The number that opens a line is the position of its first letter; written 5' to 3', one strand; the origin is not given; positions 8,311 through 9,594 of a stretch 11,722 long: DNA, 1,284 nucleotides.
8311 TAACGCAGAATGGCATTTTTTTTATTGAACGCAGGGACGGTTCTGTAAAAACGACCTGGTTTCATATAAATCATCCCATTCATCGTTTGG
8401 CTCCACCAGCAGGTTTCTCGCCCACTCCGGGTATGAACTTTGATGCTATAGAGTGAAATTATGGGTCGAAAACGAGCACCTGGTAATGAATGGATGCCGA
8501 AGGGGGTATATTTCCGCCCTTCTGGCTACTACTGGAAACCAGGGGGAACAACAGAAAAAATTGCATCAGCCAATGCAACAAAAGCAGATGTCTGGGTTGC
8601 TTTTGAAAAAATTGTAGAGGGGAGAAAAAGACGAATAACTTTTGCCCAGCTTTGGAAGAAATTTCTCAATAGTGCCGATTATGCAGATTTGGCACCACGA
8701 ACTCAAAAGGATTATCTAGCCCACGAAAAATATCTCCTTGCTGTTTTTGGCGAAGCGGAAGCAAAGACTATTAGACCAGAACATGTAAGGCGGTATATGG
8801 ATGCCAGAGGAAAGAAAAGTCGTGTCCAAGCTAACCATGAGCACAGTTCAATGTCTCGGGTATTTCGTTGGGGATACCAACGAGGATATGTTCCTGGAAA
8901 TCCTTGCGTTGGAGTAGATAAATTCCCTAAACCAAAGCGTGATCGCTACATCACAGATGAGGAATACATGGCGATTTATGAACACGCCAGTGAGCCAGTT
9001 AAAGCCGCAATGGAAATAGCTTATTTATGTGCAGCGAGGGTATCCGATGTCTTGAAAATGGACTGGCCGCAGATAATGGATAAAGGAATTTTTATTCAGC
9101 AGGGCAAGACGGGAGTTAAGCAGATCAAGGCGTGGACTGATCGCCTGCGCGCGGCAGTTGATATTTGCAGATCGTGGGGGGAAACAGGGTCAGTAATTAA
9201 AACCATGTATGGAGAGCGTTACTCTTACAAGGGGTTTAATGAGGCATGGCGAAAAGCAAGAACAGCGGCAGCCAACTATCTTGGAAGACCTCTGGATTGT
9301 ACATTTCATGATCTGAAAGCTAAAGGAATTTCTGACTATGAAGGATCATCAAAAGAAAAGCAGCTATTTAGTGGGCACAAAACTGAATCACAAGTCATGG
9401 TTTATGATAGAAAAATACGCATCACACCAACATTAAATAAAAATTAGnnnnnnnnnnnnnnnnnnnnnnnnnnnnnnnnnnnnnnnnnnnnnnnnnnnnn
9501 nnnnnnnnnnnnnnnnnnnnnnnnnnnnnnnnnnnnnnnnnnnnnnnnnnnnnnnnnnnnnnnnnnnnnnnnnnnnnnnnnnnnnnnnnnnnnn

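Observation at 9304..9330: Integrase carries Lys where the conserved box II arginine (lambda Int R311 of the H-x-x-R motif) is expected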

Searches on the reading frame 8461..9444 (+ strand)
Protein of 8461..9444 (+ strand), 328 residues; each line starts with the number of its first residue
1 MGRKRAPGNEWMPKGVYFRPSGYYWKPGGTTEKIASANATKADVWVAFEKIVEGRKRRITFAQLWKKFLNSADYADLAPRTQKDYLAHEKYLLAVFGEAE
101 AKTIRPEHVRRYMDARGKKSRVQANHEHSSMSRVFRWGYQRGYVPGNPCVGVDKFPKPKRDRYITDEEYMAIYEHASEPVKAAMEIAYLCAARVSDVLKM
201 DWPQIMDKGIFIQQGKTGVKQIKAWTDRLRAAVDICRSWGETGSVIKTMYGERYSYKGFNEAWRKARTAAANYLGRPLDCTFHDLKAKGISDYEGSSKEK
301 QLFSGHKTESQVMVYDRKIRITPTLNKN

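Call 3: search_protein_families(library=pfam, proteins=[window:8461-9444:+], max_evalue=0.1)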
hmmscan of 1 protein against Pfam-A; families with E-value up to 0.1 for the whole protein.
window:8461-9444:+ (328 aa): 4 families
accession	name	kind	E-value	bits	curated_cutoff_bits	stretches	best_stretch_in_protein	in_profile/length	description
PF00589.27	Phage_integrase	-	6.4e-10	39.5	27.1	1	163-316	2-166/172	Phage integrase family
PF22022.2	Phage_int_M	-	4.5e-05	24.1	27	1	64-150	4-91/96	Phage integrase central domain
PF13495.12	Phage_int_SAM_4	-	0.0016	19.2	27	1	65-141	2-81/85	Phage integrase, N-terminal SAM-like domain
PF14659.12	Phage_int_SAM_3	-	0.096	13.4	22.6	0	60-113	1-54/58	Phage integrase, N-terminal SAM-like domain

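Call 4: search_solved_structures(query=window:8461-9444:+, max_evalue=1, show_alignments=3)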
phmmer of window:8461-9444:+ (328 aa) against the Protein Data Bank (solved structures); distinct sequences matched with E-value up to 1: 6.
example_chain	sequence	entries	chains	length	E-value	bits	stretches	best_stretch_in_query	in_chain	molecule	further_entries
1z1b_A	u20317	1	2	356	1.2e-14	58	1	75-315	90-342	Integrase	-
5j0n_E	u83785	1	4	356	2e-14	57.3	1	75-315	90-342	Integrase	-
1z1g_A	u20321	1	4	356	3.4e-14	56.5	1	75-312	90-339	Integrase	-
1z19_A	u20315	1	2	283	1.8e-13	54.1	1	117-315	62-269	Integrase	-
1p7d_A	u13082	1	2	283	3.2e-13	53.3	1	117-315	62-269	Integrase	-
1ae9_A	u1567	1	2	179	2.1e-10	44.1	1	164-312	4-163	LAMBDA INTEGRASE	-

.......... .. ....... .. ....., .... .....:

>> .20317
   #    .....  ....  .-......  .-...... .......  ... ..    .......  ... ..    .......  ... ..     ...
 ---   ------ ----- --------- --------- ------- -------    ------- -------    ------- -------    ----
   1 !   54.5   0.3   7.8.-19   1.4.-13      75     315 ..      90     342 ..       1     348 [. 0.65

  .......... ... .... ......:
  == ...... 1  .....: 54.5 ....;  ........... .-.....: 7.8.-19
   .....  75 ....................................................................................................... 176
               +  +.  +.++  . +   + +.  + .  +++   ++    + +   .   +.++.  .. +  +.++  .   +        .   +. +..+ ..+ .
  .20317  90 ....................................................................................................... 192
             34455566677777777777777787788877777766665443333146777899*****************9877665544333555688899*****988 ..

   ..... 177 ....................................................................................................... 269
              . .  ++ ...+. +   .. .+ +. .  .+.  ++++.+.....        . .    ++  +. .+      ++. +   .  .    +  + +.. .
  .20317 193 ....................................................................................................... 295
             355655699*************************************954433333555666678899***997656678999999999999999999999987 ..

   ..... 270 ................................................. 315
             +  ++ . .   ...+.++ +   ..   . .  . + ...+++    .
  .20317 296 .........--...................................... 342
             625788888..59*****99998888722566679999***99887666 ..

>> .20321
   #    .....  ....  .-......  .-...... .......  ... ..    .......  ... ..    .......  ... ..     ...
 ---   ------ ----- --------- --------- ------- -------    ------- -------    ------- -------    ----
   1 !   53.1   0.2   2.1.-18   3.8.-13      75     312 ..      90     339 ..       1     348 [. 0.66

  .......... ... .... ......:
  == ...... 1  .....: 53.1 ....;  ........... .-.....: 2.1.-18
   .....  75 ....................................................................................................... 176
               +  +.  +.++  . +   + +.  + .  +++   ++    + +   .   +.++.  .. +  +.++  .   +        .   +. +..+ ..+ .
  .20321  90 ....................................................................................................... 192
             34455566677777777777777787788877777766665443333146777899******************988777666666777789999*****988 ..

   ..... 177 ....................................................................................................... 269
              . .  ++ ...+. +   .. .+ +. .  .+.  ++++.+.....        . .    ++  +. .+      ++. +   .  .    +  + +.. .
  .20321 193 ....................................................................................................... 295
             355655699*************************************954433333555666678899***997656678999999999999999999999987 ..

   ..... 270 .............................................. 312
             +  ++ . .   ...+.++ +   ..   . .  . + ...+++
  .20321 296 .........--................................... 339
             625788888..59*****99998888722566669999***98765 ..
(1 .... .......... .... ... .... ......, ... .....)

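Call 7: find_homologous_proteins(query=window:8461-9444:+)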
Query window:8461-9444:+ (328 aa): 923 proteins with E <= 0.001 among 1757 candidates; the best 120 are listed.
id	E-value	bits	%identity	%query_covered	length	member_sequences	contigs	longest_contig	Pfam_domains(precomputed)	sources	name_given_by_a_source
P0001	4.2e-210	715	91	100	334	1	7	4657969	PF00589.28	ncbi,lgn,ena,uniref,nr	ncbi:tyrosine-type recombinase/integrase [Citrobacter koseri]|uniref:tyrosine-type recombinase/integ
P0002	1.0e-209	714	91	99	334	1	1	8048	PF00589.28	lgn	-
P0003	1.4e-209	714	91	100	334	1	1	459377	PF00589.28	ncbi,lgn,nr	ncbi:TPA: tyrosine-type recombinase/integrase [Citrobacter koseri]|nr:tyrosine-type recombinase/inte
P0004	5.8e-209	712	91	99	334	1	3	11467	PF00589.28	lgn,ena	-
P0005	2.5e-207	706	90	100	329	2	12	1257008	PF00589.28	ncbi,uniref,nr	ncbi:tyrosine-type recombinase/integrase [Escherichia coli]|uniref:tyrosine-type recombinase/integra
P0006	3.5e-207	706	90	100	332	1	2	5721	PF00589.28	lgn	-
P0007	1.7e-205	700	91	100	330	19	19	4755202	PF00589.28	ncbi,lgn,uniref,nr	ncbi:tyrosine-type recombinase/integrase [Escherichia coli]|uniref:tyrosine-type recombinase/integra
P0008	6.5e-204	695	89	100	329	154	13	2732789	PF00589.28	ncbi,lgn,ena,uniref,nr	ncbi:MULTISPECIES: tyrosine-type recombinase/integrase [Citrobacter]|uniref:tyrosine-type recombinas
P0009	3.7e-201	686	88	100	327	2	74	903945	PF00589.28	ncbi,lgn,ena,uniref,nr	ncbi:TPA: tyrosine-type recombinase/integrase [Escherichia coli]|uniref:Tyrosine-type recombinase/in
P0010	5.1e-200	682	88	100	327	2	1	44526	PF00589.28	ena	-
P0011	2.1e-199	680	88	100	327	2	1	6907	PF00589.28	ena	-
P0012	2.0e-197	674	86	100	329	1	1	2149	PF00589.28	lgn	-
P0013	2.3e-197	673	86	100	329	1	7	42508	PF00589.28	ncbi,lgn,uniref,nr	ncbi:integrase [Escherichia coli]|uniref:tyrosine-type recombinase/integrase n=1 Tax=Escherichia col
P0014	2.6e-197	673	86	100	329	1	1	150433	PF00589.28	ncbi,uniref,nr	ncbi:tyrosine-type recombinase/integrase [Escherichia coli]|uniref:tyrosine-type recombinase/integra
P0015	3.1e-197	673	86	100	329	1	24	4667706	PF00589.28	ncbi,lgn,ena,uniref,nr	ncbi:tyrosine-type recombinase/integrase [Escherichia coli]|uniref:tyrosine-type recombinase/integra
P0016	5.5e-197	672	86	100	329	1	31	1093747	PF00589.28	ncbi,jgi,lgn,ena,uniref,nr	ncbi:tyrosine-type recombinase/integrase [Escherichia coli]|jgi:integrase|uniref:Putative integrase 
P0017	7.0e-197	672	86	100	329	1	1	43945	PF00589.28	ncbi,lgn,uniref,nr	ncbi:tyrosine-type recombinase/integrase [Escherichia coli]|uniref:tyrosine-type recombinase/integra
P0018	7.5e-197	672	86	100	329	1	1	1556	PF00589.28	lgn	-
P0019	1.0e-196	671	86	100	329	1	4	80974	PF00589.28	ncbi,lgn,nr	ncbi:TPA: integrase [Escherichia coli]|nr:tyrosine-type recombinase/integrase [Escherichia coli] MCX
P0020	1.1e-196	671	85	100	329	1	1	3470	PF00589.28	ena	-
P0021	1.3e-196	671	85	100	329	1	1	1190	PF00589.28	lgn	-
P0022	1.3e-196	671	85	100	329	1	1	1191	PF00589.28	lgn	-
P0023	1.6e-196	671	85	100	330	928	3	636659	PF00589.28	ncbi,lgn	ncbi:TPA: tyrosine-type recombinase/integrase [Klebsiella pneumoniae]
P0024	1.7e-196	671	86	100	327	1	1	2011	PF00589.28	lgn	-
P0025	2.2e-196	670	85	100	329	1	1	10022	PF00589.28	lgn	-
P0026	2.8e-196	670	85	100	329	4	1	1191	PF00589.28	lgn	-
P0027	3.7e-196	669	85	100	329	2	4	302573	PF00589.28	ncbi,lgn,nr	ncbi:TPA: tyrosine-type recombinase/integrase [Escherichia coli]|nr:tyrosine-type recombinase/integr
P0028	3.8e-196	669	85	100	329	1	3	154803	PF00589.28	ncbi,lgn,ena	-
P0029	8.4e-196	668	85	100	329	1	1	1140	PF00589.28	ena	-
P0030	2.2e-194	664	85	100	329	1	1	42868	PF00589.28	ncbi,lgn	ncbi:tyrosine-type recombinase/integrase [Escherichia coli]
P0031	1.3e-193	661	84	100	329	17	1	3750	PF00589.28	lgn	-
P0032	3.3e-193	660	85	100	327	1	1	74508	PF00589.28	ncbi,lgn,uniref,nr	ncbi:tyrosine-type recombinase/integrase [Leclercia adecarboxylata]|uniref:tyrosine-type recombinase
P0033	1.0e-192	658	83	100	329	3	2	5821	PF22022.3,PF00589.28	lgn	-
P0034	1.6e-191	654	83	100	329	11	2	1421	PF22022.3,PF00589.28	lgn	-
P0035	2.3e-191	654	82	100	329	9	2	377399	PF22022.3,PF00589.28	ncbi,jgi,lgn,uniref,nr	ncbi:tyrosine-type recombinase/integrase [Enterobacter sp.]|uniref:tyrosine-type recombinase/integra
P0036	3.8e-190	650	83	100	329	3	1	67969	PF22022.3,PF00589.28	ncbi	ncbi:tyrosine-type recombinase/integrase [Mangrovibacter sp. SLW1]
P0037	1.7e-188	644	85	96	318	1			PF00589.28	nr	nr:MAG TPA: Integrase [Caudoviricetes sp.]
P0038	1.8e-186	638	82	100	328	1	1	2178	PF00589.28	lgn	-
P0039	1.2e-185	635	85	96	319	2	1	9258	PF00589.28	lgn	-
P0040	6.4e-174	596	84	91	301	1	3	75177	PF00589.28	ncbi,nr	ncbi:TPA: tyrosine-type recombinase/integrase, partial [Klebsiella pneumoniae]|nr:integrase [Klebsie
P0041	1.1e-173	596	84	91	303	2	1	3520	PF00589.28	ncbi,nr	ncbi:integrase [Klebsiella pneumoniae]|nr:integrase [Klebsiella pneumoniae]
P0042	2.1e-172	591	84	91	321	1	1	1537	PF00589.28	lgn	-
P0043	3.8e-170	584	79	96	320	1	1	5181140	PF00589.28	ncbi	-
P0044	4.0e-170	584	83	91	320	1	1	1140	PF00589.28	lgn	-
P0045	6.9e-170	583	75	100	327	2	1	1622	PF00589.28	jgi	jgi:integrase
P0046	1.1e-163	563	84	86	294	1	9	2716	PF22022.3,PF00589.28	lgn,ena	-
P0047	1.6e-163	562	84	86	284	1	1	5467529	PF00589.28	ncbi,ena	-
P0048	7.2e-162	557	86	82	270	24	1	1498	PF00589.28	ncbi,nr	ncbi:TPA: integrase, partial [Klebsiella pneumoniae]|nr:integrase [Klebsiella pneumoniae]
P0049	1.3e-161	556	87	82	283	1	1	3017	PF00589.28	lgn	-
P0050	3.8e-158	545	86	81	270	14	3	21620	PF22022.3,PF00589.28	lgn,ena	-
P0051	4.2e-158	544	70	100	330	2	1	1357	PF00589.28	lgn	-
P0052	1.3e-156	540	72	100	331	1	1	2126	PF22022.3,PF00589.28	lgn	-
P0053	2.3e-156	539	85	81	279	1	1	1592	PF00589.28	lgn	-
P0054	1.4e-155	536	72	99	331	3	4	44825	PF22022.3,PF00589.28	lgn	-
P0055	4.0e-154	531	89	75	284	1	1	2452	PF00589.28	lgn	-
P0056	9.8e-153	527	68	100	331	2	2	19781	PF22022.3,PF00589.28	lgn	-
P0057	6.4e-152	524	90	74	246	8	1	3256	PF00589.28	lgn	-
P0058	1.4e-145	503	68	96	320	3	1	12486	PF00589.28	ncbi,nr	ncbi:tyrosine-type recombinase/integrase [Martelella alba]|nr:tyrosine-type recombinase/integrase [M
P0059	4.0e-143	495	84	77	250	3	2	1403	PF00589.28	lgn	-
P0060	1.2e-140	487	86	73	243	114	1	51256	PF00589.28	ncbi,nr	ncbi:TPA: integrase, partial [Klebsiella pneumoniae subsp. pneumoniae]|nr:integrase [Klebsiella pneu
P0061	8.0e-140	484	85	73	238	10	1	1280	PF00589.28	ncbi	ncbi:site-specific integrase, partial [Escherichia sp. SP-MK2]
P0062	9.6e-139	481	86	71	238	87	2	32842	PF22022.3,PF00589.28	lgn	-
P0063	2.2e-127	443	86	67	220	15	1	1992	PF22022.3,PF00589.28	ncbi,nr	ncbi:integrase, partial [Salmonella enterica]|nr:integrase [Salmonella enterica]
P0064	3.2e-122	426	60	96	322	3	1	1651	PF00589.28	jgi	-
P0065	1.0e-121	425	59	99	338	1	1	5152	PF00589.28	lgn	-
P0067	1.1e-120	421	58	96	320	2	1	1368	PF00589.28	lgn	-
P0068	2.6e-120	420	58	100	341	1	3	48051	PF00589.28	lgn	-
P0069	6.2e-120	419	60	99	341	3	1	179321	PF00589.28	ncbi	-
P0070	9.8e-120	418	58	99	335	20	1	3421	PF00589.28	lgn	-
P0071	7.9e-119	415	57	99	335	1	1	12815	PF00589.28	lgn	-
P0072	8.5e-119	415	58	99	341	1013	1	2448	PF22022.3,PF00589.28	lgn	-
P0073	9.4e-119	415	85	63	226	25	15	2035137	PF00589.28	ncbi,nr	ncbi:TPA: tyrosine-type recombinase/integrase [Escherichia coli]|nr:tyrosine-type recombinase/integr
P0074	1.0e-118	415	59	99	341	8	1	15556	PF00589.28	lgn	-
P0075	3.1e-118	413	58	99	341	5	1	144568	PF00589.28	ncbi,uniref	ncbi:tyrosine-type recombinase/integrase [Escherichia albertii]|uniref:tyrosine-type recombinase/int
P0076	4.3e-118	413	58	99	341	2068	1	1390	PF00589.28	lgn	-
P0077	7.2e-118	412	55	100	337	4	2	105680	PF14659.13,PF22022.3,PF00589.28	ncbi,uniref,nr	ncbi:hypothetical protein SODG_001625 [Sodalis praecaptivus]|uniref:tyrosine-type recombinase/integr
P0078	3.6e-117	410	57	99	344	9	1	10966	PF22022.3,PF00589.28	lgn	-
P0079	5.6e-117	409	62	88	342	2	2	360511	PF00589.28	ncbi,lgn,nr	ncbi:TPA: tyrosine-type recombinase/integrase [Salmonella enterica]|nr:tyrosine-type recombinase/int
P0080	7.3e-117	409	61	88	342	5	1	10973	PF00589.28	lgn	-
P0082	3.0e-116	407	57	99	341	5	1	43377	PF00589.28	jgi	-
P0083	3.1e-116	407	56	98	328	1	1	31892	PF00589.28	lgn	-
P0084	5.7e-116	406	55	99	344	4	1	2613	PF14659.13,PF22022.3,PF00589.28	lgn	-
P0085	9.3e-116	405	57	100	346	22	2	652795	PF00589.28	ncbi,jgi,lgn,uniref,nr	ncbi:tyrosine-type recombinase/integrase [Siccibacter turicensis]|uniref:tyrosine-type recombinase/i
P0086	9.5e-116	405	57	96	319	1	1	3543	PF00589.28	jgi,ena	-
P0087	1.9e-115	404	57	98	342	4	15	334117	PF00589.28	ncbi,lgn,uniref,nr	ncbi:tyrosine-type recombinase/integrase [Salmonella enterica]|uniref:tyrosine-type recombinase/inte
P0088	3.3e-115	403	55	99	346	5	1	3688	PF14659.13,PF22022.3,PF00589.28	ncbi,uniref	ncbi:tyrosine-type recombinase/integrase [Sodalis sp. (in: enterobacteria)]|uniref:tyrosine-type rec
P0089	6.3e-115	403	55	99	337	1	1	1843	PF00589.28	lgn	-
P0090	6.4e-115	402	86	61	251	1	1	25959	PF22022.3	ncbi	-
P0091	6.8e-115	402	57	100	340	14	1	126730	PF00589.28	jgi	-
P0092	3.0e-114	400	55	100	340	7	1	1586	PF00589.28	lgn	-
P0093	4.3e-114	400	56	99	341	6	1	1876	PF00589.28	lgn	-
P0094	4.9e-114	400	57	99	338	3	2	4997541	PF00589.28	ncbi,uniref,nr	ncbi:tyrosine-type recombinase/integrase [Dickeya dadantii]|uniref:tyrosine-type recombinase/integra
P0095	7.0e-114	399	57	99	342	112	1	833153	PF00589.28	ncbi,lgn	ncbi:tyrosine-type recombinase/integrase [Escherichia coli]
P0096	1.0e-113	399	56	99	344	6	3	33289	PF00589.28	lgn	-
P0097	1.5e-113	398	55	99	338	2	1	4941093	PF14659.13,PF22022.3,PF00589.28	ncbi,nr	ncbi:integrase [Pectobacteriaceae bacterium C52]|nr:integrase [Pectobacteriaceae bacterium C52] WJV6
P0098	5.7e-113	396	56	99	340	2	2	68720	PF22022.3,PF00589.28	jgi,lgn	-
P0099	6.9e-113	396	56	99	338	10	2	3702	PF22022.3,PF00589.28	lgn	-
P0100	7.4e-113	396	56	99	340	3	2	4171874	PF00589.28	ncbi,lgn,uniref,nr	ncbi:Tyrosine recombinase XerC [Sodalis glossinidius str. 'morsitans']|uniref:Phage integrase n=1 Ta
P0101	1.8e-112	394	55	100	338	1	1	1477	PF00589.28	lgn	-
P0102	2.6e-112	394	56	100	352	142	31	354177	PF00589.28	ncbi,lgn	-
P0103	4.6e-112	393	54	99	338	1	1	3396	PF00589.28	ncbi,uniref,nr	ncbi:integrase [Brenneria roseae subsp. americana]|uniref:Integrase n=1 Tax=Brenneria roseae subsp. 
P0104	1.4e-111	392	55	99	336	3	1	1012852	PF00589.28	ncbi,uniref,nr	ncbi:tyrosine-type recombinase/integrase [Pectobacterium aroidearum]|uniref:tyrosine-type recombinas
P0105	2.3e-111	391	59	87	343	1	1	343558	PF00589.28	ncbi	-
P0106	4.0e-111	390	55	99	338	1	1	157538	PF22022.3,PF00589.28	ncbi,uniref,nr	ncbi:integrase [Dickeya chrysanthemi]|uniref:integrase n=1 Tax=Dickeya chrysanthemi TaxID=556 RepID=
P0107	4.4e-111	390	55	99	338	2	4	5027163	PF22022.3,PF00589.28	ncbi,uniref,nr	ncbi:integrase [Dickeya fangzhongdai]|uniref:Integrase n=1 Tax=Dickeya fangzhongdai TaxID=1778540 Re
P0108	5.0e-111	390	54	99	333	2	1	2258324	PF22022.3,PF00589.28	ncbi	ncbi:MAG: tyrosine-type recombinase/integrase [Candidatus Hamiltonella defensa (Ceratovacuna japonic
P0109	5.6e-111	390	55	99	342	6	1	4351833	PF00589.28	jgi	jgi:integrase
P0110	8.2e-111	389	55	99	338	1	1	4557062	PF22022.3,PF00589.28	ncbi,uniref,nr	ncbi:integrase [Dickeya zeae]|uniref:integrase n=1 Tax=Dickeya zeae TaxID=204042 RepID=UPI00039DE3D5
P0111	9.7e-111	389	55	99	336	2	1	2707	PF00589.28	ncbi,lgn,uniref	ncbi:tyrosine-type recombinase/integrase [Pectobacterium polaris]|uniref:tyrosine-type recombinase/i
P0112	9.9e-111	389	57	95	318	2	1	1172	PF00589.28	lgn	-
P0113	1.9e-110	388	57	99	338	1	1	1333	PF00589.28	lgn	-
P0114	2.3e-110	388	55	100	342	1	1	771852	PF00589.28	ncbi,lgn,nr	ncbi:tyrosine-type recombinase/integrase [Enterobacteriaceae bacterium ESL0689]|nr:tyrosine-type rec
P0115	4.2e-110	387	56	99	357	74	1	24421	PF00589.28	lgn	-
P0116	8.6e-110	386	54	100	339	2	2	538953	PF00589.28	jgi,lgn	jgi:integrase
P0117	2.2e-109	384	55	98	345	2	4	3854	PF00589.28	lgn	-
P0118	3.5e-109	384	58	87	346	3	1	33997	PF22022.3,PF00589.28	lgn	-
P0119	7.3e-109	383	55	100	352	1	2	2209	PF00589.28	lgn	-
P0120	1.3e-108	382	53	98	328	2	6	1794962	PF00589.28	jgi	jgi:integrase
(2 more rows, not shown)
